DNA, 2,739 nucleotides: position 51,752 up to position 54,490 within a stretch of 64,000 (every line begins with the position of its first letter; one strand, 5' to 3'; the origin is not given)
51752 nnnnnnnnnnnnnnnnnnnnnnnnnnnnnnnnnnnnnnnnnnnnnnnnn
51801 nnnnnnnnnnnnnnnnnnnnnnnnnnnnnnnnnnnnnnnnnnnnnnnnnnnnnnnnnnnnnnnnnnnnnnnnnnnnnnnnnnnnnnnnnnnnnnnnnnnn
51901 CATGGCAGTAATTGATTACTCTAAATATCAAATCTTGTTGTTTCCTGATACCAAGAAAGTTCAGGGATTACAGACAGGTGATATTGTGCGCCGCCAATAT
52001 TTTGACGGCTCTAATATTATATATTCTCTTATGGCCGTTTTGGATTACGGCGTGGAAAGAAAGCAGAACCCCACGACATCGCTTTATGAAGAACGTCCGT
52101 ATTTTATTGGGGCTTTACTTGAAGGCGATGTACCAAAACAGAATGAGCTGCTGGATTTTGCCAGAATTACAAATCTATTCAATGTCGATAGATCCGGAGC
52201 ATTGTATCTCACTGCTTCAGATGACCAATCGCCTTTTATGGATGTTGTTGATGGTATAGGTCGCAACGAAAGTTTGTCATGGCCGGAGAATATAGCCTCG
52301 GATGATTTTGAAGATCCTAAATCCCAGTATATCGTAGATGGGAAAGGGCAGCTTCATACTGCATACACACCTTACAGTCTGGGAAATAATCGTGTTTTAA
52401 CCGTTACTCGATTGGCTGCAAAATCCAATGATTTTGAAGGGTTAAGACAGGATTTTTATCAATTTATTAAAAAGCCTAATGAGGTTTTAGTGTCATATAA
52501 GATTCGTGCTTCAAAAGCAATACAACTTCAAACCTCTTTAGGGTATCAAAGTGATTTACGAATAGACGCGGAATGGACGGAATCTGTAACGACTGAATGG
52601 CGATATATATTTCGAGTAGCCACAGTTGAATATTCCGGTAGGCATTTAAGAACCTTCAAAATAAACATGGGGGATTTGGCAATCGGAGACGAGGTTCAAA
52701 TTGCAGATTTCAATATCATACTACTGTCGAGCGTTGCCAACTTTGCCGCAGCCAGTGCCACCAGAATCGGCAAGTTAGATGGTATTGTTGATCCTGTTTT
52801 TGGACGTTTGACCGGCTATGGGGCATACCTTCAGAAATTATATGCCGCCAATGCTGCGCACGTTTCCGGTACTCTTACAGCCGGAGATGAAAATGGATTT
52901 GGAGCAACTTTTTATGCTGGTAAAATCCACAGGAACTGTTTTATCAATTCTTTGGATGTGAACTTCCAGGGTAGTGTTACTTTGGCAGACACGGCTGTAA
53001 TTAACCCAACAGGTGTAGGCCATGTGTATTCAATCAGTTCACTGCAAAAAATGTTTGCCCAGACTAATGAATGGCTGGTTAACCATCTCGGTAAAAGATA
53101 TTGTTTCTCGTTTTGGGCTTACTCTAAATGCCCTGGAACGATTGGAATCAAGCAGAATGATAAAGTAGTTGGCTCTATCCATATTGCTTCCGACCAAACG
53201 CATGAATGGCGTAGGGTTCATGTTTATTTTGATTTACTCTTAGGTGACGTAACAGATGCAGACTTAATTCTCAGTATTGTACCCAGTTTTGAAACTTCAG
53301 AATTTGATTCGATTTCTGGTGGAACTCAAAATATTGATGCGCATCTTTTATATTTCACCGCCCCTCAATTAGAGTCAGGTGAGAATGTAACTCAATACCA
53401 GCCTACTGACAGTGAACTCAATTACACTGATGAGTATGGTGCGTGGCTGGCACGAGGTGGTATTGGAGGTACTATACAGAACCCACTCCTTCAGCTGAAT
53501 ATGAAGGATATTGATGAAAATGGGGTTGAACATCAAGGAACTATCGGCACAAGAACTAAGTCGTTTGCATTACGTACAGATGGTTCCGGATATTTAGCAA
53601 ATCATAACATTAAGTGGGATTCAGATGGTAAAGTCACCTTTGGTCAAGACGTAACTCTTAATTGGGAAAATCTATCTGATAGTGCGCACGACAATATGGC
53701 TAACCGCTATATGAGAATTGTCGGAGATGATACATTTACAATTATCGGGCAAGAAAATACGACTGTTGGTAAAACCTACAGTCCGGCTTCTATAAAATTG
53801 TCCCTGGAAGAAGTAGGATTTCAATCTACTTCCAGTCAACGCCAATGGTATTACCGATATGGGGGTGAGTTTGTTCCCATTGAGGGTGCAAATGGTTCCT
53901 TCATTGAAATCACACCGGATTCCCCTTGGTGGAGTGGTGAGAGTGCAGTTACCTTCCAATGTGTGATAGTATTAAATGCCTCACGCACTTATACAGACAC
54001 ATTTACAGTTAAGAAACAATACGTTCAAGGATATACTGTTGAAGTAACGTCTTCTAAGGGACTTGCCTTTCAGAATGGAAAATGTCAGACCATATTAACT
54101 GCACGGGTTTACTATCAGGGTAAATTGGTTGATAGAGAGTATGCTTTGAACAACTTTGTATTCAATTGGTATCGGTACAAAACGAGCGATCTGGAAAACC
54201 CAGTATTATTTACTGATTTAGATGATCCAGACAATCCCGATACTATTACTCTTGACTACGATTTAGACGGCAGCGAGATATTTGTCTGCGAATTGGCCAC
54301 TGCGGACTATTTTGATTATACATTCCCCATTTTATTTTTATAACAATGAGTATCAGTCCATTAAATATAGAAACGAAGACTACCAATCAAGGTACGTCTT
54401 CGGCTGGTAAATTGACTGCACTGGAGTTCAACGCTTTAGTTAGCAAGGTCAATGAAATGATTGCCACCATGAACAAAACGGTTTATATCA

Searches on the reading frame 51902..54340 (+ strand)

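Call 84: search_protein_families(library=phrogs, proteins=[window:51902-54340:+], max_evalue=0.00001)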
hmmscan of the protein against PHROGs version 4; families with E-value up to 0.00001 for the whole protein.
window:51902-54340:+ (813 aa): 1 family
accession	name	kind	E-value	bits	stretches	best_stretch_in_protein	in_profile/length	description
phrog_3267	-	tail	1.3e-09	38.7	1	567-799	195-367/369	tail protein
